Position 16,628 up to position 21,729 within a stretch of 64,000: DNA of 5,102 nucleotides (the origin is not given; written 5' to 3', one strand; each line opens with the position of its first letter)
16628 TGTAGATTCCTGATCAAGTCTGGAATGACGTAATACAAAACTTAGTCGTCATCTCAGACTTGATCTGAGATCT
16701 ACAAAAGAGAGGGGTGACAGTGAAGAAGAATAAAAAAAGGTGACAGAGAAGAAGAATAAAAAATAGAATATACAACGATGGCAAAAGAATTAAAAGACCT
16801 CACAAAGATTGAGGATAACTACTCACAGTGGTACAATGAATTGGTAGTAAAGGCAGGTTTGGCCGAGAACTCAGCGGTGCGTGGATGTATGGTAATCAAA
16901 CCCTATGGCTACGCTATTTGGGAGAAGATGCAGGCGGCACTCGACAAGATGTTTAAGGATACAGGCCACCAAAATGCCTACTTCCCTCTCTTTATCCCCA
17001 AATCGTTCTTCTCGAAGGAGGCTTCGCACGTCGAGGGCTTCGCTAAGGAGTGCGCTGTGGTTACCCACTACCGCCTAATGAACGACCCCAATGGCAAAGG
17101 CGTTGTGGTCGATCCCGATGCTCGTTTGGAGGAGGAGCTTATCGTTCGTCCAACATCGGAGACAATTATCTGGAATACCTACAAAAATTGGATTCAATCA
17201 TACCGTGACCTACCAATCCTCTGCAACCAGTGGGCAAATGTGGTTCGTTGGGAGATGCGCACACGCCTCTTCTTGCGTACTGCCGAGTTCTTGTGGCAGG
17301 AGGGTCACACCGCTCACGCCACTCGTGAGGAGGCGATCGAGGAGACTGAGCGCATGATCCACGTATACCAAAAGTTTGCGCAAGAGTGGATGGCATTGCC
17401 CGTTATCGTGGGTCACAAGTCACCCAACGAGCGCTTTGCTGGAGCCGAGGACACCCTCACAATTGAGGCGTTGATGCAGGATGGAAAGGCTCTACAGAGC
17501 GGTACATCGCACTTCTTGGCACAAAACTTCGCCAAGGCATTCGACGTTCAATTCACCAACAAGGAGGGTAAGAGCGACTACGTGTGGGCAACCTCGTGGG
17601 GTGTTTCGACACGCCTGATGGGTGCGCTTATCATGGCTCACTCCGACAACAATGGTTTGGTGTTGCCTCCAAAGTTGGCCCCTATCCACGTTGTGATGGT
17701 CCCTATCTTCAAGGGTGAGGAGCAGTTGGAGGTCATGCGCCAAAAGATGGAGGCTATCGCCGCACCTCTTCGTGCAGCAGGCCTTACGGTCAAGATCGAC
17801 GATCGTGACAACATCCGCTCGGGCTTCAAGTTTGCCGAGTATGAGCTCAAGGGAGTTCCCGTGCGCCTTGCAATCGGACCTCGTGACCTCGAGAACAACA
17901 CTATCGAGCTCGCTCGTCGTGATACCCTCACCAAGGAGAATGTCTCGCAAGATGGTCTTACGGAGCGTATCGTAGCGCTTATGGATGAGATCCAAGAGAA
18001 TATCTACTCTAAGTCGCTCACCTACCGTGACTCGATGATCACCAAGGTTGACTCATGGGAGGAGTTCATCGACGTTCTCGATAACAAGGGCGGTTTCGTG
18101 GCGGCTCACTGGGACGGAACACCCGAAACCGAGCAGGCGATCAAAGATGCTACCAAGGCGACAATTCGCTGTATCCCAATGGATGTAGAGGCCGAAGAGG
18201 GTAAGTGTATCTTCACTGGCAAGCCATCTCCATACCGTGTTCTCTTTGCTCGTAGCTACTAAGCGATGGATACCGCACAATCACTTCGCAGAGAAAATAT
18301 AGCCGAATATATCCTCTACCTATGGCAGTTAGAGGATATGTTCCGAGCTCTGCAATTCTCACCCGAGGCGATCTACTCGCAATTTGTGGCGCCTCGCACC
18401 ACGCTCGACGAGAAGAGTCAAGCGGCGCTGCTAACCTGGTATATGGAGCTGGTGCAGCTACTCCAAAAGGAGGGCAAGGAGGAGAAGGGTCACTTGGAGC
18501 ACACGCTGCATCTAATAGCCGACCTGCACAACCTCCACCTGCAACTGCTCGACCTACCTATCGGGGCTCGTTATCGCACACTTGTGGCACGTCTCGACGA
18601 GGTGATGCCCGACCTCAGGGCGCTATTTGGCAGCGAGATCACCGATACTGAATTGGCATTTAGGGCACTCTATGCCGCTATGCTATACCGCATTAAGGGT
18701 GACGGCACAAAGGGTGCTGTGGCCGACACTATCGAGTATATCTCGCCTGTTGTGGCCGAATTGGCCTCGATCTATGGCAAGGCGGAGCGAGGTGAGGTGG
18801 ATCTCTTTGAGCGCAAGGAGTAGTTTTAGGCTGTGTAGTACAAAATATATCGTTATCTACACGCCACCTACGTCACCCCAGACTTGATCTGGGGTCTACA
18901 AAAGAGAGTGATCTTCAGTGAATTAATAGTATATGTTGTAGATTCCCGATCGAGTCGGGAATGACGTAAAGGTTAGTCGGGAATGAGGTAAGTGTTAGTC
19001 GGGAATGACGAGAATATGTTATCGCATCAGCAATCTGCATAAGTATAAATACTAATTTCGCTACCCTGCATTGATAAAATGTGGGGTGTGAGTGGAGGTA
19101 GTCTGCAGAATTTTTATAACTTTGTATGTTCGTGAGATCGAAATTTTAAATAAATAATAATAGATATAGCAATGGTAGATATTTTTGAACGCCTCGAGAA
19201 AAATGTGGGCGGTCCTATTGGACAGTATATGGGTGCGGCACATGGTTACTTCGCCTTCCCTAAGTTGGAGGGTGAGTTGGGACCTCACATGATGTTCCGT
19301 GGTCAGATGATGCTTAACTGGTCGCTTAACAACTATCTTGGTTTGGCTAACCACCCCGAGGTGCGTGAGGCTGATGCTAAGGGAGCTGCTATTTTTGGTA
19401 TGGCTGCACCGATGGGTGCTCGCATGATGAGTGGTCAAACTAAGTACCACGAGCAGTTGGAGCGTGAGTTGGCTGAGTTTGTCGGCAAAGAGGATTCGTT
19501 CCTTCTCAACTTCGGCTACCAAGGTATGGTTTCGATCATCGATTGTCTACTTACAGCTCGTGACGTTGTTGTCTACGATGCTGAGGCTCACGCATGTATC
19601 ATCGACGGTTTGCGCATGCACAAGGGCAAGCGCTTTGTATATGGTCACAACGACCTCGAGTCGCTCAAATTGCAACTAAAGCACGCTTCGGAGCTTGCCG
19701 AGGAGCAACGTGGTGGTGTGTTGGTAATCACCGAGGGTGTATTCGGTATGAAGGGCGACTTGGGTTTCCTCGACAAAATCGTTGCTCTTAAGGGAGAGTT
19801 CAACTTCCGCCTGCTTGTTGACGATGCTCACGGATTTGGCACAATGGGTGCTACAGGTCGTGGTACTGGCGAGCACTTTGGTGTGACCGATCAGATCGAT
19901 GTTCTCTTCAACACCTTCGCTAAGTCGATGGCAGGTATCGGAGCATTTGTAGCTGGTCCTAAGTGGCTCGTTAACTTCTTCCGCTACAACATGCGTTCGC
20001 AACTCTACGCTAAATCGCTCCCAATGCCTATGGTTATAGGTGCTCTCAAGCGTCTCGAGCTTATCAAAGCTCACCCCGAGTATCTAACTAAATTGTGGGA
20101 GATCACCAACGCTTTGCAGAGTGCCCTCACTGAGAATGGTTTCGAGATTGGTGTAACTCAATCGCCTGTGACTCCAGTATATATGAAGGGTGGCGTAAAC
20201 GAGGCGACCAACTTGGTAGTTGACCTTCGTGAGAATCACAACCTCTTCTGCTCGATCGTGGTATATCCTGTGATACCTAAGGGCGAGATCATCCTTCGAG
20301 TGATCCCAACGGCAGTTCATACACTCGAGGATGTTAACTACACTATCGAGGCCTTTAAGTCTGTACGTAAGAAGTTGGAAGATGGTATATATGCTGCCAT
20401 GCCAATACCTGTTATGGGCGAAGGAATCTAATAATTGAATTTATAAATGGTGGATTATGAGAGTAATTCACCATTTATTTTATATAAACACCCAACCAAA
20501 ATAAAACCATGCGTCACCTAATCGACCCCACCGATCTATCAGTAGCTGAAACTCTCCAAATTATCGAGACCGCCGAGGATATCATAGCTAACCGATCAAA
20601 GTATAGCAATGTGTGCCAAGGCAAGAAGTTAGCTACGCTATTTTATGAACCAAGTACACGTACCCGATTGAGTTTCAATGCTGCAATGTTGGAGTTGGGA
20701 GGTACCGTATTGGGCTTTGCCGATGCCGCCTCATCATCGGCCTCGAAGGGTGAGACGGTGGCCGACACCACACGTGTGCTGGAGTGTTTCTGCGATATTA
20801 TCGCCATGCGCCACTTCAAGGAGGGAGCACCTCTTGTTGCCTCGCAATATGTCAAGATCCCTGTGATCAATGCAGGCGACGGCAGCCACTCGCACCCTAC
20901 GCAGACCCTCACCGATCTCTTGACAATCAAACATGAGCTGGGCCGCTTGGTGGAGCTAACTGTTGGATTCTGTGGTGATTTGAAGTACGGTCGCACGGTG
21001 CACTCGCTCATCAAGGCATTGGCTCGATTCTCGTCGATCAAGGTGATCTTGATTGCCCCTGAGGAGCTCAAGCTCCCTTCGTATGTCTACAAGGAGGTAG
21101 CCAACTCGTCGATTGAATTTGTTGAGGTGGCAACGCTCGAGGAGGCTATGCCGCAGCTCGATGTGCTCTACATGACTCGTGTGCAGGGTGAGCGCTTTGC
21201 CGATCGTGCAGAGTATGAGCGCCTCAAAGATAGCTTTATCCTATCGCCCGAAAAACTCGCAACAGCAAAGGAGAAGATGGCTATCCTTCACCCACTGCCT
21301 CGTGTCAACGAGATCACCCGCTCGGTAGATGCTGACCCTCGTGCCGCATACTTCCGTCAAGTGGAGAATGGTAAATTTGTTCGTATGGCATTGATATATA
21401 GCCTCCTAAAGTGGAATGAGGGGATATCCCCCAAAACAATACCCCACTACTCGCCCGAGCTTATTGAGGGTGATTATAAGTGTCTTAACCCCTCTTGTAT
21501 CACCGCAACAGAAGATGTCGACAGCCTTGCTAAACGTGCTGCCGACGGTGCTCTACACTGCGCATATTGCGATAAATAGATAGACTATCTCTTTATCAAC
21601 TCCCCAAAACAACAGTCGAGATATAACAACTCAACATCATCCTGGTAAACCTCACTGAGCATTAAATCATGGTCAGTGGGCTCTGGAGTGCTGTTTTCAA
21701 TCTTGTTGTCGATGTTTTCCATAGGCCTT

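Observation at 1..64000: CCGG appears completely absent from the window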

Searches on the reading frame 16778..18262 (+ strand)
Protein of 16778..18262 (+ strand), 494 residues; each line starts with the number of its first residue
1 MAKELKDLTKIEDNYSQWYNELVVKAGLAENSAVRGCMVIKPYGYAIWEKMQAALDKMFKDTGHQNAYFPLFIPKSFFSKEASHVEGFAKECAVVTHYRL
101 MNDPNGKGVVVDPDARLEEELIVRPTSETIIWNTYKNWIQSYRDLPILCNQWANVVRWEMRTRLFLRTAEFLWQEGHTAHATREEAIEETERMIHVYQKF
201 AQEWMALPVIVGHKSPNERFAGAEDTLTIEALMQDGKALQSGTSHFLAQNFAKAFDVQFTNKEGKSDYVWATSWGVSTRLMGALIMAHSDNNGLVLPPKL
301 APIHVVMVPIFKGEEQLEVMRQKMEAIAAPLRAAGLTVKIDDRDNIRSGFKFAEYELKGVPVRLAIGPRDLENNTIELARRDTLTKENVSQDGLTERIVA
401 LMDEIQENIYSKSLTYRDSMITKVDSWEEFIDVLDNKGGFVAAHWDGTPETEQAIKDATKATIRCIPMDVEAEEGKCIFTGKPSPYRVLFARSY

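Call 31: search_protein_families(library=pfam, proteins=[window:16778-18262:+], max_evalue=0.00001)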
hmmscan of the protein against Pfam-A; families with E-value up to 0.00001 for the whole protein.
window:16778-18262:+ (494 aa): 3 families
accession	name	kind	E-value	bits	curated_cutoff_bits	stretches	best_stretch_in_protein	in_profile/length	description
PF09180.16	ProRS-C_1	-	6.3e-25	87.6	31.5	1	427-494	1-71/71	Prolyl-tRNA synthetase, C-terminal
PF00587.30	tRNA-synt_2b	-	7.3e-21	75.5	29.3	1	116-285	6-176/179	tRNA synthetase class II core domain (G, H, P, S and T)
PF03129.25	HGTP_anticodon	-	3.4e-17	62.8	21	1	305-399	2-92/94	Anticodon binding domain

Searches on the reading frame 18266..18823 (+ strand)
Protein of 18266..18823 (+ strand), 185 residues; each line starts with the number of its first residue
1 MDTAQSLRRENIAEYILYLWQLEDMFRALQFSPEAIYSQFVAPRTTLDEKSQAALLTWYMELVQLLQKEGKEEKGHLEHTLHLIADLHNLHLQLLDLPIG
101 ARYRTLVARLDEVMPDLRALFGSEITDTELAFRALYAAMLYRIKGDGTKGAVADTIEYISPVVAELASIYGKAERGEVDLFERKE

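Call 31: search_protein_families(library=pfam, proteins=[window:18266-18823:+], max_evalue=0.00001)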
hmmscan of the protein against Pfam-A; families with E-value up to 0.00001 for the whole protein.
window:18266-18823:+ (185 aa): 1 family
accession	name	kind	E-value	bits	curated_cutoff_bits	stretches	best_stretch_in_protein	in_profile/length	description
PF16271.10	DUF4924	-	5.5e-49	167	30.3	1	1-178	1-178/179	Domain of unknown function (DUF4924)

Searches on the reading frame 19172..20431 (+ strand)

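Call 31: search_protein_families(library=pfam, proteins=[window:19172-20431:+], max_evalue=0.00001)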
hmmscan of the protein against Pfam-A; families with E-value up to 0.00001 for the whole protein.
window:19172-20431:+ (419 aa): 1 family
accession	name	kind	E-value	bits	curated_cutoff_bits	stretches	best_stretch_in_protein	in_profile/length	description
PF00155.27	Aminotran_1_2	-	6.6e-32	111.5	19.7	1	47-395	3-361/361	Aminotransferase class I and II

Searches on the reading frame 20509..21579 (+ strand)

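Call 31: search_protein_families(library=pfam, proteins=[window:20509-21579:+], max_evalue=0.00001)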
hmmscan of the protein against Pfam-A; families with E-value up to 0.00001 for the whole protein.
window:20509-21579:+ (356 aa): 3 families
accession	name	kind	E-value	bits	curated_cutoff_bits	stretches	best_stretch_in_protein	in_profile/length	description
PF02729.26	OTCace_N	-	3.1e-46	157.6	29.9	1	2-141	1-147/148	Aspartate/ornithine carbamoyltransferase, carbamoyl-P binding domain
PF00185.30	OTCace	-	3.6e-29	102.3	29.4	1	149-298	2-156/157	Aspartate/ornithine carbamoyltransferase, Asp/Orn binding domain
PF02748.20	PyrI_C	-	3.4e-07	30.4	23.4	1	319-356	2-41/48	Aspartate carbamoyltransferase regulatory chain, metal binding domain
